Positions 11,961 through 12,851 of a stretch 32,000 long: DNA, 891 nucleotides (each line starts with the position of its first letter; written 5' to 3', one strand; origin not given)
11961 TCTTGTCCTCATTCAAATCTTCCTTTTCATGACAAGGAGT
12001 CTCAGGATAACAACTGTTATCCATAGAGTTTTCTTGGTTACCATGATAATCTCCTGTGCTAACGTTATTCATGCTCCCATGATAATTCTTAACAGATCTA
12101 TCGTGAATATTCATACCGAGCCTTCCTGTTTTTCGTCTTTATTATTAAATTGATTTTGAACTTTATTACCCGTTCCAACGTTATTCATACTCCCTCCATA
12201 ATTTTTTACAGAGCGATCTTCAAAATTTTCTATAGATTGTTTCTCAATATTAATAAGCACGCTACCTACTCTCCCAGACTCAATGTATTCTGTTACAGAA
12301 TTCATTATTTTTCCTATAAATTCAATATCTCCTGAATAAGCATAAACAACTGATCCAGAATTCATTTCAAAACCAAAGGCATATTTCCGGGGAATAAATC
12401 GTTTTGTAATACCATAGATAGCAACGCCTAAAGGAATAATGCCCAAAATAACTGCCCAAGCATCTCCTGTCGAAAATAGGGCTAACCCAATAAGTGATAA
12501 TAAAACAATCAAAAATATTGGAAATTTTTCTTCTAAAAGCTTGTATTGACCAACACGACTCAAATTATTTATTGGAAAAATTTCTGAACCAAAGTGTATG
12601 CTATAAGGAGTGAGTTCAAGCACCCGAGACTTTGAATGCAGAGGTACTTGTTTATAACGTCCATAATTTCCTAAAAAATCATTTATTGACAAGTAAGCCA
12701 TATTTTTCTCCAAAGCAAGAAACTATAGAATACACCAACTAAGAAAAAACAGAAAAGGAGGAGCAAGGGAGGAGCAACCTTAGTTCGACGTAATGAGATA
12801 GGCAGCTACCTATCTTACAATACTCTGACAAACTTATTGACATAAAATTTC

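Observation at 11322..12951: AT-rich three-gene membrane-protein islet wedged between aprBA and qmoABC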

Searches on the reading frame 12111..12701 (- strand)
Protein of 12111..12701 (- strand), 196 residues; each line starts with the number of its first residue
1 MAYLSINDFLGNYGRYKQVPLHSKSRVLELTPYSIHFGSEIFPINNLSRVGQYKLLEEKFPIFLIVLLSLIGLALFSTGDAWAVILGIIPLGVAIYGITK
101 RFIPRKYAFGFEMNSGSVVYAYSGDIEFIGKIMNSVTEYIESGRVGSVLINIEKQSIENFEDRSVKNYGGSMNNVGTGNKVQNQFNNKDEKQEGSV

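Call 6: search_protein_families(library=pfam, proteins=[window:12111-12701:-], max_evalue=1)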
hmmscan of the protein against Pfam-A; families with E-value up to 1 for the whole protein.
window:12111-12701:- (196 aa): 4 families
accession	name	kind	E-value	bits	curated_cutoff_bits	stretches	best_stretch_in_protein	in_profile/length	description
PF19744.4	DUF6232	-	8.2e-09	36.4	27.4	1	31-137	4-114/117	Family of unknown function (DUF6232)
PF12725.13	DUF3810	-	0.068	13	28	0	108-187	214-288/311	Protein of unknown function (DUF3810)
PF15873.10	DUF4730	-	0.19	12.5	27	1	64-93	12-40/55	Domain of unknown function (DUF4730)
PF13239.11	2TM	-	0.21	12.1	24.8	1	48-86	5-43/79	2TM domain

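Call 7: search_protein_families(library=padloc, proteins=[window:12111-12701:-], max_evalue=1)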
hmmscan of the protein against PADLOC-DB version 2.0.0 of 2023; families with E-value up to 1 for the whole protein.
window:12111-12701:- (196 aa): 0 families

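Call 8: search_protein_families(library=phrogs, proteins=[window:12111-12701:-], max_evalue=1)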
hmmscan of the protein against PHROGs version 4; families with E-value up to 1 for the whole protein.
window:12111-12701:- (196 aa): 0 families

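Call 9: search_protein_families(library=ncbifam, proteins=[window:12111-12701:-], max_evalue=1)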
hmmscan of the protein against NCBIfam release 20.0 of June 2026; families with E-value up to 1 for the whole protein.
window:12111-12701:- (196 aa): 3 families
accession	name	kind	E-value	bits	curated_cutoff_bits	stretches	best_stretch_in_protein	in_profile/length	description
NF011009.0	PRK14435.1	equivalog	0.092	12.9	119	1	111-168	35-90/90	acylphosphatase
NF033632.1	SLATT_4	domain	0.22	11.4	55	1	59-102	29-76/154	SLATT domain-containing protein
NF041554.1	SA1362_fam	subfamily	0.27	11.4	42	1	62-108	5-54/70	SA1362 family protein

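Call 10: find_homologous_proteins(query=window:12111-12701:-, max_evalue=0.01)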
Query window:12111-12701:- (196 aa): 3 proteins with E <= 0.01 among 275 candidates.
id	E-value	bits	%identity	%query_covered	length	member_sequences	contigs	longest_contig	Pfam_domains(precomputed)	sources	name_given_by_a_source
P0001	2.6e-87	310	78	96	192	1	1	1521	PF19744.5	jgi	jgi:hypothetical protein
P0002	1.9e-75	271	79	81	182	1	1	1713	PF19744.5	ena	-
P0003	4.3e-34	136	55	62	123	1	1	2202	-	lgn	-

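Call 11: find_encoding_contigs(protein=P0001, flank=10000)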
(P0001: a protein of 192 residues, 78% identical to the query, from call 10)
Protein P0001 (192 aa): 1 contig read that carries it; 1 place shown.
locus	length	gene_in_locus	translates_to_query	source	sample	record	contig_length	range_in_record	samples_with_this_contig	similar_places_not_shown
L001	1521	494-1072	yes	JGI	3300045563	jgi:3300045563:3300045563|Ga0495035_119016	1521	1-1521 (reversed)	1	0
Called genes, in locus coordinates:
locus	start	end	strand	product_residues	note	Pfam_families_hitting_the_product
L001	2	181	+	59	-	?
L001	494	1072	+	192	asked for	PF19744:DUF6232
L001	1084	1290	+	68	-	-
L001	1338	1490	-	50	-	-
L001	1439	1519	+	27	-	?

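Call 12: find_encoding_contigs(protein=P0002, flank=10000)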
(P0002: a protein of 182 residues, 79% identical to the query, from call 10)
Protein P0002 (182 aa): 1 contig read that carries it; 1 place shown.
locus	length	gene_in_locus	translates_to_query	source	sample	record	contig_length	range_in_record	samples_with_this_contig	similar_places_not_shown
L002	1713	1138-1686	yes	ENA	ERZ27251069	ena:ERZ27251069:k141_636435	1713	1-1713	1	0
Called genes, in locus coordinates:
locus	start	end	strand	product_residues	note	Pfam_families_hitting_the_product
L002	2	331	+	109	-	?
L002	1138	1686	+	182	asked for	PF19744:DUF6232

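Call 13: find_encoding_contigs(protein=P0003, flank=10000)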
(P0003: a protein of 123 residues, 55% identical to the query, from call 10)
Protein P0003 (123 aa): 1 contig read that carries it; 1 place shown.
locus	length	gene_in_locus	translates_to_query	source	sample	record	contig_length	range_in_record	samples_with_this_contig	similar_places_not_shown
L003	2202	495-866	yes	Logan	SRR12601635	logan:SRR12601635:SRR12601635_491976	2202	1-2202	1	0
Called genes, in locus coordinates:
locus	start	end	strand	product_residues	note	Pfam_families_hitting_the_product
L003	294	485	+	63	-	-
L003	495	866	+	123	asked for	-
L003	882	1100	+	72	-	-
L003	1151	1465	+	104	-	-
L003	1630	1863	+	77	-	PF09720:Unstab_antitox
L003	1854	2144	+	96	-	PF05016:ParE_toxin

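Call 30: find_related_loci(query=window:12111-12701:-, collection=viral_contigs, flank=8000)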
Query window:12111-12701:- (196 aa) in viral_contigs; peptide patterns used: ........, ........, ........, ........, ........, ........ (x = any residue, [..] = any of these).
6 stretches matched a pattern, but none encodes a relative of the query by tblastn (E <= 1e-3).

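Call 36: find_related_loci(query=A5, collection=metagenome_contigs, flank=10000)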
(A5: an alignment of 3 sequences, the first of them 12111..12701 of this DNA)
Query A5 (196 aa) in metagenome_contigs; peptide patterns used: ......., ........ (x = any residue, [..] = any of these).
103 stretches matched a pattern, but none encodes a relative of the query by tblastn (E <= 1e-3).

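Call 50: search_protein_families(library=pfam, proteins=[L002:2-328:+, L003:1630-1860:+, L003:1854-2141:+], max_evalue=0.1)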
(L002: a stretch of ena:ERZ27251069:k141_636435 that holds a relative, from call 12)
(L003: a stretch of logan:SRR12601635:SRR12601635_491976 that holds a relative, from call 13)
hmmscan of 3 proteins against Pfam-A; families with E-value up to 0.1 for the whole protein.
L002:2-328:+ (109 aa): 1 family
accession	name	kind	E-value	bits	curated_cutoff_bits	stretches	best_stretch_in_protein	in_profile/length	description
PF05685.18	Uma2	-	5.2e-13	49.3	27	1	15-91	57-134/172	Putative restriction endonuclease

L003:1630-1860:+ (77 aa): 1 family
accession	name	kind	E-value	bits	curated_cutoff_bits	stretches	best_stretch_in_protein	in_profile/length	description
PF09720.15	Unstab_antitox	-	3e-11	43.6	23.3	1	13-66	1-54/54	Putative addiction module component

L003:1854-2141:+ (96 aa): 1 family
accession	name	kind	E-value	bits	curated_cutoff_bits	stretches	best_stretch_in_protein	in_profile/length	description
PF05016.21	ParE_toxin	-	7.1e-09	36.6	23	1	3-89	1-89/89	ParE toxin of type II toxin-antitoxin system, parDE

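Call 52: predict_structure(alignment_id=A5)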
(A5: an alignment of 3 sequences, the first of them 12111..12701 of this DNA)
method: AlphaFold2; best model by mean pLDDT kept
length: 196 residues; sequences in the alignment: 3
mean_pLDDT: 43.2   pTM: 0.33
mean pLDDT of the five models: 43.2, 38.7, 38.5, 38.3, 37.0
residues with pLDDT >= 90: 0; 70-90: 2; 50-70: 52; < 50: 142
segments of 3 or more residues with pLDDT < 50: 1-60, 96-124, 145-196
pLDDT, mean of each block of 10 residues (from residue 1): 34 41 39 40 28 37 64 66 59 51 44 40 52 58 47 42 30 29 29 27
secondary structure, 60 per line:
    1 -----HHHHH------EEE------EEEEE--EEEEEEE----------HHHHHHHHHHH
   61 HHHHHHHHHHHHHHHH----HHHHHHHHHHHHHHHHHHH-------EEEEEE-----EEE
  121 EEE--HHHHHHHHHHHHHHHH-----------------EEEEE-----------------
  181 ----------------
elements in order: H6-10 E17-19 E26-30 E33-39 H50-76 H81-99 E107-112 E118-123 H126-141 E159-163

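Call 53: search_solved_structures(query=A5, max_evalue=10)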
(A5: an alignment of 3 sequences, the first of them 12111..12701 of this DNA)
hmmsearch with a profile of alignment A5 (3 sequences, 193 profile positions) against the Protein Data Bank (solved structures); distinct sequences matched with E-value up to 10: 0.

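Call 60: search_dna_similar(query=window:12111-12701:-, collection=plasmids, mode=protein, max_evalue=0.01)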
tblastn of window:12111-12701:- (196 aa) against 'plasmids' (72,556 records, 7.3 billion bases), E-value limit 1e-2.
No match.

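Call 61: search_dna_similar(query=window:12111-12701:-, collection=phages, mode=protein, max_evalue=0.01)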
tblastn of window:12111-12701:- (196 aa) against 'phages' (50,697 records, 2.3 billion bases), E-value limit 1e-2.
No match.

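Call 65: find_homologous_proteins(query=A5, max_evalue=10)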
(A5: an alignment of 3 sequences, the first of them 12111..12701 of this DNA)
Query A5 (3 sequences) (196 aa, profile of the alignment): 4 proteins with E <= 10 among 2107 candidates.
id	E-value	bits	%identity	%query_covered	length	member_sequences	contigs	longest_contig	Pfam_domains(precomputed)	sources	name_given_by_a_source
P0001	6.2e-114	397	78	96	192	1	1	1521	PF19744.5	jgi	jgi:hypothetical protein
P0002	6.9e-106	370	79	81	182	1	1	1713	PF19744.5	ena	-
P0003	7.3e-45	171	55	62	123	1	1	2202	-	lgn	-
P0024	1.3e-27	115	39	75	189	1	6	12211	-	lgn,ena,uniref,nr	uniref:Uncharacterized protein n=1 Tax=Candidatus Kentrum sp. SD TaxID=2126332 RepID=A0A450YRC7_9GAM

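Call 66: find_encoding_contigs(protein=P0024, flank=8000, max_places=6)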
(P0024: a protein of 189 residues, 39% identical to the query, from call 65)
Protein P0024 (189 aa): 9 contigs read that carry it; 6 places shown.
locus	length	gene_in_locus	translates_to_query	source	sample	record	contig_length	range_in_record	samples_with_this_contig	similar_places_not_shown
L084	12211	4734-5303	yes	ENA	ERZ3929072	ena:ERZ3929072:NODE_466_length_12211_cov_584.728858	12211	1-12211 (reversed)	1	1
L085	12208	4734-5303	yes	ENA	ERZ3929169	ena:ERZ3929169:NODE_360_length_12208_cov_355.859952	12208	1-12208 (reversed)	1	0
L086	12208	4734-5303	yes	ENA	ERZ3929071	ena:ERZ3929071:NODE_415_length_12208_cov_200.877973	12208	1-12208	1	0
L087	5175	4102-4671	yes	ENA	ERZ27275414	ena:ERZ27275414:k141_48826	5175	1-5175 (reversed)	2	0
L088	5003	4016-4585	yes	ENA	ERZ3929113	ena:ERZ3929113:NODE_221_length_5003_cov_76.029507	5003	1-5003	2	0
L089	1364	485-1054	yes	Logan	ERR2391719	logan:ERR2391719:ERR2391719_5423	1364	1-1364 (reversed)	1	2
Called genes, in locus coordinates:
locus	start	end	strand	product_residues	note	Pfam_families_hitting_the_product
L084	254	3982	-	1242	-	PF12770:CHAT, PF14559:TPR_19 (faint), PF13176:TPR_7 (faint), PF13428:TPR_14 (faint), PF07719:TPR_2 (faint), PF17874:TPR_MalT (weak), PF00515:TPR_1 (faint), PF13424:TPR_12, +2 more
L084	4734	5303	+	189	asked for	-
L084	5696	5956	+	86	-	PF02597:ThiS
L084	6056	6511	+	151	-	PF02391:MoaE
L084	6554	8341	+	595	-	PF09820:AAA-ATPase_like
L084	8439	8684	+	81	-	PF02604:PhdYeFM_antitox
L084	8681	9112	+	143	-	PF01850:PIN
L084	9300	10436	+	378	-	PF01571:GCV_T, PF08669:GCV_T_C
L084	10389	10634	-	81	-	-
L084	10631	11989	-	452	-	PF01266:DAO (weak), PF21799:MurD-like_N, PF08245:Mur_ligase_M, PF02875:Mur_ligase_C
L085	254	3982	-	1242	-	PF12770:CHAT, PF14559:TPR_19 (faint), PF13176:TPR_7 (faint), PF13428:TPR_14 (faint), PF07719:TPR_2 (faint), PF17874:TPR_MalT (weak), PF00515:TPR_1 (faint), PF13424:TPR_12, +2 more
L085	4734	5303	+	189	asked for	-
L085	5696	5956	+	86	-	PF02597:ThiS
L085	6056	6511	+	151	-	PF02391:MoaE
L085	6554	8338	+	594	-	PF09820:AAA-ATPase_like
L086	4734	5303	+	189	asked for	-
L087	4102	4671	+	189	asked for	-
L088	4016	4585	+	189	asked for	-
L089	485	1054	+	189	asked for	-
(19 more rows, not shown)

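Call 74: find_related_loci(query=A10, collection=viral_contigs, flank=8000)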
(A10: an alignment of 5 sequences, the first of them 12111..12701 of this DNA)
Query A10 (196 aa) in viral_contigs; peptide patterns used: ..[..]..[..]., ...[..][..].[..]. (x = any residue, [..] = any of these).
143 stretches matched a pattern, but none encodes a relative of the query by tblastn (E <= 1e-3).

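Call 79: predict_structure(alignment_id=A10)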
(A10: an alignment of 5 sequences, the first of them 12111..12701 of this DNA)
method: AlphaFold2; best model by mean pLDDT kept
length: 196 residues; sequences in the alignment: 5
mean_pLDDT: 63.6   pTM: 0.45
mean pLDDT of the five models: 63.6, 58.9, 53.2, 52.6, 50.2
residues with pLDDT >= 90: 3; 70-90: 97; 50-70: 42; < 50: 54
segments of 3 or more residues with pLDDT < 50: 1-14, 159-196
pLDDT, mean of each block of 10 residues (from residue 1): 45 51 63 77 79 66 87 86 86 82 69 72 71 80 74 54 29 28 27 32
secondary structure, 60 per line:
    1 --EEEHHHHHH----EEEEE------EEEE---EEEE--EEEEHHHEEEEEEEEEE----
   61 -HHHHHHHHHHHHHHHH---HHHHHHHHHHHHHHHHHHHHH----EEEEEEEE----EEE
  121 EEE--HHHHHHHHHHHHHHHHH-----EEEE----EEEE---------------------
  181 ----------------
elements in order: E3-5 H6-11 E16-20 E27-30 E34-37 E40-43 E47-56 H62-77 H81-101 E106-113 E118-123 H126-142 E148-151 E156-159

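Call 82: fold_search(model_id=the predicted structure, library=pdb)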
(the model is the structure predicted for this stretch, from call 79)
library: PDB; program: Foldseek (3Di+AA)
matches with E <= 10: 209; with E <= 0.001: 0
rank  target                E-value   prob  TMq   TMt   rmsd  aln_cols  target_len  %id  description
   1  8qyo_H                1.1e-01  0.13  0.16  0.15  20.4       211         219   13  Human proteasome 20S core particle (released 2024-02-21)
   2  4egv_C                1.6e-01  0.11  0.10  0.05  10.1        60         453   12  Crystal structure of a monomeric SCP2-thiolase like protein type 1 (STLP1) from Mycobacterium smegmatis (released 2012-09-12)
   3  4egv_B                2.1e-01  0.10  0.10  0.05  10.0        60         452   12  Crystal structure of a monomeric SCP2-thiolase like protein type 1 (STLP1) from Mycobacterium smegmatis (released 2012-09-12)
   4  7ojf_A                2.2e-01  0.11  0.14  0.17  10.0       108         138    8  CRYO-EM STRUCTURE OF SLYB13-BAMA FROM ESCHERICHIA COLI. (released 2022-07-27)
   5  4egv_A                2.9e-01  0.09  0.10  0.05  10.1        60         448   12  Crystal structure of a monomeric SCP2-thiolase like protein type 1 (STLP1) from Mycobacterium smegmatis (released 2012-09-12)
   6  8fz5_I                2.9e-01  0.08  0.14  0.13  21.6       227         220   13  The PI31-free Bovine 20S proteasome (released 2023-07-05)
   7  4egv_D                3.2e-01  0.08  0.10  0.05  10.1        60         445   12  Crystal structure of a monomeric SCP2-thiolase like protein type 1 (STLP1) from Mycobacterium smegmatis (released 2012-09-12)
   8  4egv_F                3.2e-01  0.08  0.10  0.05  10.1        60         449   10  Crystal structure of a monomeric SCP2-thiolase like protein type 1 (STLP1) from Mycobacterium smegmatis (released 2012-09-12)
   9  8tm6_H                4.1e-01  0.07  0.15  0.12  21.2       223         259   12  Human premature 20S proteasome assembly intermediate (released 2024-10-23)
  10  4egv_E                5.6e-01  0.07  0.10  0.05  10.3        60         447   12  Crystal structure of a monomeric SCP2-thiolase like protein type 1 (STLP1) from Mycobacterium smegmatis (released 2012-09-12)
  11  4ldx_A                6.8e-01  0.08  0.12  0.07  13.0        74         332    9  Crystal structure of the DNA binding domain of arabidopsis thaliana auxin response factor 1 (ARF1) in complex with pro (released 2014-02-12)
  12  4ldx_B                7.7e-01  0.06  0.13  0.08  12.1        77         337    9  Crystal structure of the DNA binding domain of arabidopsis thaliana auxin response factor 1 (ARF1) in complex with pro (released 2014-02-12)
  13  4cr2_2                8.7e-01  0.06  0.17  0.15  19.5       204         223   11  Deep classification of a large cryo-EM dataset defines the conformational landscape of the 26S proteasome (released 2014-04-02)
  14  5ln3_2                9.2e-01  0.04  0.13  0.12  21.3       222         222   12  The human 26S Proteasome at 6.8 Ang. (released 2017-03-22)
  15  6epc_2                9.8e-01  0.03  0.13  0.12  18.8       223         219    7  Ground state 26S proteasome (GS2) (released 2018-02-07)
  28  2yf0                  2.2e+00  0.16  0.26  0.12   5.2       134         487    9  Human Myotubularin related protein 6 (MTMR6) (released 2011-04-13)
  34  3v5w_A                2.5e+00  0.14  0.29  0.10  12.0       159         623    8  Human G Protein-Coupled Receptor Kinase 2 in Complex with Soluble Gbetagamma Subunits and Paroxetine (released 2012-09-26)
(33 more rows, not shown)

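Call 83: fold_search(model_id=the predicted structure, library=viral)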
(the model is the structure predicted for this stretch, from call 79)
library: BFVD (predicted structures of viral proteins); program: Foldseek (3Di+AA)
matches with E <= 10: 261; with E <= 0.001: 0
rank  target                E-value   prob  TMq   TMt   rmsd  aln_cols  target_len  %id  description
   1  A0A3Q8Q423            4.0e-02  0.47  0.22  0.32   7.0       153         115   10  (no name in the UniProt tables at hand)
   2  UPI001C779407         4.2e-02  0.60  0.28  0.24   8.2       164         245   12  (no name look-up for this kind of identifier)
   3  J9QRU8                1.2e-01  0.35  0.28  0.24   9.2       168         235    7  Uncharacterized protein [Listeria phage P70]
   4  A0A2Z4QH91            3.2e-01  0.18  0.16  0.12  18.8       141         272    7  (no name in the UniProt tables at hand)
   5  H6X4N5                4.4e-01  0.11  0.11  0.11  12.0        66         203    8  Uncharacterized protein [Klebsiella phage vB_KleM_RaK2]
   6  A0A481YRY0            4.6e-01  0.60  0.28  0.52   9.3       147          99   10  Uncharacterized protein [Marseillevirus LCMAC101]
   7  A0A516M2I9            5.3e-01  0.16  0.19  0.21  21.5       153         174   14  (no name in the UniProt tables at hand)
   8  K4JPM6                5.9e-01  0.14  0.15  0.09  23.6       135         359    6  Uncharacterized protein [Caulobacter phage phiCbK]
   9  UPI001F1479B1         9.7e-01  0.47  0.31  0.36   3.9       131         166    5  (no name look-up for this kind of identifier)
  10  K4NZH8                9.7e-01  0.06  0.14  0.19  21.7       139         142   19  Uncharacterized protein [Sulfolobales Mexican rod-shaped virus 1]
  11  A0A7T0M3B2            1.1e+00  0.33  0.20  0.22   2.5        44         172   18  (no name in the UniProt tables at hand)
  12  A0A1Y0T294            1.1e+00  0.11  0.21  0.28   9.9       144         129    9  YMGG-like Gly-zipper domain-containing protein [Pseudomonas phage Phabio]
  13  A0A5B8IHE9            1.2e+00  0.08  0.22  0.11  16.8       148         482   12  UvrD-like helicase C-terminal domain-containing protein [Mimiviridae sp. ChoanoV1]
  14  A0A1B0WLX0            1.2e+00  0.07  0.21  0.21  10.7       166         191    7  (no name in the UniProt tables at hand)
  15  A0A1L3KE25            1.3e+00  0.05  0.12  0.06  20.2       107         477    8  (no name in the UniProt tables at hand)
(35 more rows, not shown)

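Call 105: search_protein_families(library=padloc, proteins=[P0024, L084:5287-5520:+], max_evalue=1)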
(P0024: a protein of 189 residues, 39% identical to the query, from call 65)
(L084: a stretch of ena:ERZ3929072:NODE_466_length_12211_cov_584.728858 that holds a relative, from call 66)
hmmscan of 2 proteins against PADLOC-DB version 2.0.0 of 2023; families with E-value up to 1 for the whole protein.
P0024 (189 aa): 0 families

L084:5287-5520:+ (77 aa): 1 family
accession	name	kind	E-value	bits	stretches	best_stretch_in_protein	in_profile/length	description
PDLC02444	BrxA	-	0.02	12.3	1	37-62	198-223/251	BrxA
